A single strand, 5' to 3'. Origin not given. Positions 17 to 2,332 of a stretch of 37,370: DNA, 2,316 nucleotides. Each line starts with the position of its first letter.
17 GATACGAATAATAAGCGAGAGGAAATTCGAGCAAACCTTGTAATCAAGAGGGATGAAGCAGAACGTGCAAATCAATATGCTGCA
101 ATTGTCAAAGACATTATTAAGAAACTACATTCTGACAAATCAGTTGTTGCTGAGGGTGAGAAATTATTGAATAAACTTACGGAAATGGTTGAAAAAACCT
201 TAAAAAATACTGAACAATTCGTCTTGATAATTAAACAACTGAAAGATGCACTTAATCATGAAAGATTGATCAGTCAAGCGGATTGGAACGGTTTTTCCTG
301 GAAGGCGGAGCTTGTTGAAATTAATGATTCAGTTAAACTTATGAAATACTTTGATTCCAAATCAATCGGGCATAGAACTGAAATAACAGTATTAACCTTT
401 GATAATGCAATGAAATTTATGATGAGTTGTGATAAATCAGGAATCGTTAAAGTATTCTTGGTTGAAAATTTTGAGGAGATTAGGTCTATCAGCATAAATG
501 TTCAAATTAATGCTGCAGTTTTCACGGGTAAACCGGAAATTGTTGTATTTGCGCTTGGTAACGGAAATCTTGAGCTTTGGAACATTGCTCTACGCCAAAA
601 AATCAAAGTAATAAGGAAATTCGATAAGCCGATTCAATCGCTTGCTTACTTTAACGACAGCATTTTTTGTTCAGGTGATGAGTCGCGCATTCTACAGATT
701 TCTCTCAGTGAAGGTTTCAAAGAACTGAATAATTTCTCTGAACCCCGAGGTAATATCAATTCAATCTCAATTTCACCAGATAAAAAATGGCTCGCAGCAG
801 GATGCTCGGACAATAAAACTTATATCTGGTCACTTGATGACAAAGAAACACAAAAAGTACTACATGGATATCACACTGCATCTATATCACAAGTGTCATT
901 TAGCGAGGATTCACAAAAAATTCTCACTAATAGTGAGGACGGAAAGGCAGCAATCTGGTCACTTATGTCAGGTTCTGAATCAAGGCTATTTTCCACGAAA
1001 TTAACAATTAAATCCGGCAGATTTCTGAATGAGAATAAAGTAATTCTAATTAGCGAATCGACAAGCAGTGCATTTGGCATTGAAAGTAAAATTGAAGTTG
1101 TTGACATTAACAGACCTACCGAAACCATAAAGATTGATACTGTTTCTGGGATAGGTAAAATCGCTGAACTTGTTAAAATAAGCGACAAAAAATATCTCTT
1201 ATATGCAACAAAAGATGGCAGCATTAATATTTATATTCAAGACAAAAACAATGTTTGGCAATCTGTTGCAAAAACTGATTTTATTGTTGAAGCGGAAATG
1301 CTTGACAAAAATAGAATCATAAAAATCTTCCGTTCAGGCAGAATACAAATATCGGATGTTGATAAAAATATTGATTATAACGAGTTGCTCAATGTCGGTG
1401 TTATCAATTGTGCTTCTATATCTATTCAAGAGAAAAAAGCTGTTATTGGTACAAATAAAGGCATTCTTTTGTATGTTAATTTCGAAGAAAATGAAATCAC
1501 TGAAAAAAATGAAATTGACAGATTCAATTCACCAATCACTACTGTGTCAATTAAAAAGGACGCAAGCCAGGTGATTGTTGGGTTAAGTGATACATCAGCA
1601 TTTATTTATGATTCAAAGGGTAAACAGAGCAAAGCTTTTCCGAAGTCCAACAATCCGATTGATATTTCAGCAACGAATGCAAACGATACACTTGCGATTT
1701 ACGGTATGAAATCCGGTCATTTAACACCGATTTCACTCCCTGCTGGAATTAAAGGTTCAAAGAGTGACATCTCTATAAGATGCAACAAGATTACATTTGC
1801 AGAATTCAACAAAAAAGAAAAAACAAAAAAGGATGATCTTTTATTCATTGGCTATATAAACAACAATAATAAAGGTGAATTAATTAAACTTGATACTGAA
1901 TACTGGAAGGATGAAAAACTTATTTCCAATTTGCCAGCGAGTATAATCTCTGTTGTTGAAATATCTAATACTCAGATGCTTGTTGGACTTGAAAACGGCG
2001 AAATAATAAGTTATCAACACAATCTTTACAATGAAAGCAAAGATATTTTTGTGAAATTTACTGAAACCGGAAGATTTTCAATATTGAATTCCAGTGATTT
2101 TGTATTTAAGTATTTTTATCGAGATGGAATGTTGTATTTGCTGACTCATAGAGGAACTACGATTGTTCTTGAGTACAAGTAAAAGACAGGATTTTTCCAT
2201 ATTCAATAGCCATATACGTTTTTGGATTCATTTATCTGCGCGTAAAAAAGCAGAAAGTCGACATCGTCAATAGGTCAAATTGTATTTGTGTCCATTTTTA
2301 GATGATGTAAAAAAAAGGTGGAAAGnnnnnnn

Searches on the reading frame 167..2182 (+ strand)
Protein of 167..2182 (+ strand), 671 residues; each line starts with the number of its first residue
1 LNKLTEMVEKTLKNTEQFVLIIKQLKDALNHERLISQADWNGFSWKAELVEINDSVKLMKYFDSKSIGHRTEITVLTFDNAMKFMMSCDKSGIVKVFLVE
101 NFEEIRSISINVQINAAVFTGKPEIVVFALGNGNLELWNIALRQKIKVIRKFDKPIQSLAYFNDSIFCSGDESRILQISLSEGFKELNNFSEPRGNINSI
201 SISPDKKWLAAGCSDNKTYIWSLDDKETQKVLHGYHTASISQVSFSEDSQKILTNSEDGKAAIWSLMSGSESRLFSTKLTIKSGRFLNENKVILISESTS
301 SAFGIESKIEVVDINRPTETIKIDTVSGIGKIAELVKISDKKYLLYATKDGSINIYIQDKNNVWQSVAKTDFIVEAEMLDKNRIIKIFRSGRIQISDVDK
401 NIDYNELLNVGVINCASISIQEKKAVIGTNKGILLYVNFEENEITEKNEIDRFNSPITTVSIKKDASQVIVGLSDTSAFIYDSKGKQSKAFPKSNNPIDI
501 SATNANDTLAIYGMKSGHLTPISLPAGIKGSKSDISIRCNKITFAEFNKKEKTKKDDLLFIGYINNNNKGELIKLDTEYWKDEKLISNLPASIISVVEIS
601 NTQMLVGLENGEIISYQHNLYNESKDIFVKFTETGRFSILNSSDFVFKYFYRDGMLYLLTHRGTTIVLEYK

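Call 11: search_protein_families(library=pfam, proteins=[window:167-2182:+], max_evalue=0.001)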
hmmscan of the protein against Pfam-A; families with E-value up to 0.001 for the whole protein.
window:167-2182:+ (671 aa): 38 families (the best 25 are shown)
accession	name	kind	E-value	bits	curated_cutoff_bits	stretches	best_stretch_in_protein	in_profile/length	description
PF24807.1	WD40_CDC20-Fz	-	1.4e-25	90.7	200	1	114-356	54-292/292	CDC20/Fizzy WD40 domain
PF24817.1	WD40_WDHD1_1st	-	3.8e-25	89.1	109.9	2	134-367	28-260/291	WDHD1 first WD40 domain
PF25173.1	Beta-prop_WDR3_1st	-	1.7e-23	83.7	154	2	187-356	22-182/184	WDR3 first beta-propeller domain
PF23414.1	Beta-prop_EML_2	-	3.9e-23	82.6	90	2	132-271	19-158/266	Echinoderm microtubule-associated protein second beta-propeller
PF25174.1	Beta-prop_THOC3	-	4.2e-21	75.6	305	2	195-365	3-166/272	THOC3 beta-propeller domain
PF24796.1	WDR55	-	1.1e-17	64.4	200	1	196-439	9-250/296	WDR55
PF24805.1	EIF3I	-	1.7e-17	64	200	1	214-379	30-196/324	EIF3I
PF00400.38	WD40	-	4.6e-17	62.1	27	1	186-222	3-39/39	WD domain, G-beta repeat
PF25171.1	Beta-prop_WDR36-Utp21_1st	-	6.6e-17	62.2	80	1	68-264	63-263/266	WDR36/Utp21 first beta-propeller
PF25172.1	Beta-prop_WDR3_2nd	-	2.6e-16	60.1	140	2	126-229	13-115/293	WDR3 second beta-propeller domain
PF24814.1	WD40_Prp19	-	3.4e-15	56.3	320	1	94-313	31-255/281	Prp19 WD40 domain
PF25168.1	Beta-prop_WDR36-Utp21_2nd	-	2.5e-11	43.9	84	0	65-165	152-252/335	WDR36/Utp21 second beta-propeller domain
PF16755.11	Beta-prop_NUP159_NUP214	-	2e-10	40.9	29.6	1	411-496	108-190/366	NUP159/214 beta propeller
PF23775.1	Beta-prop_RIG_2nd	-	2.5e-10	40.7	80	1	193-296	164-275/278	RIG second beta-propeller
PF23383.1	Beta-prop_IFT140_1st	-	4.9e-09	35.8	27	1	196-266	62-131/406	IFT140 first beta-propeller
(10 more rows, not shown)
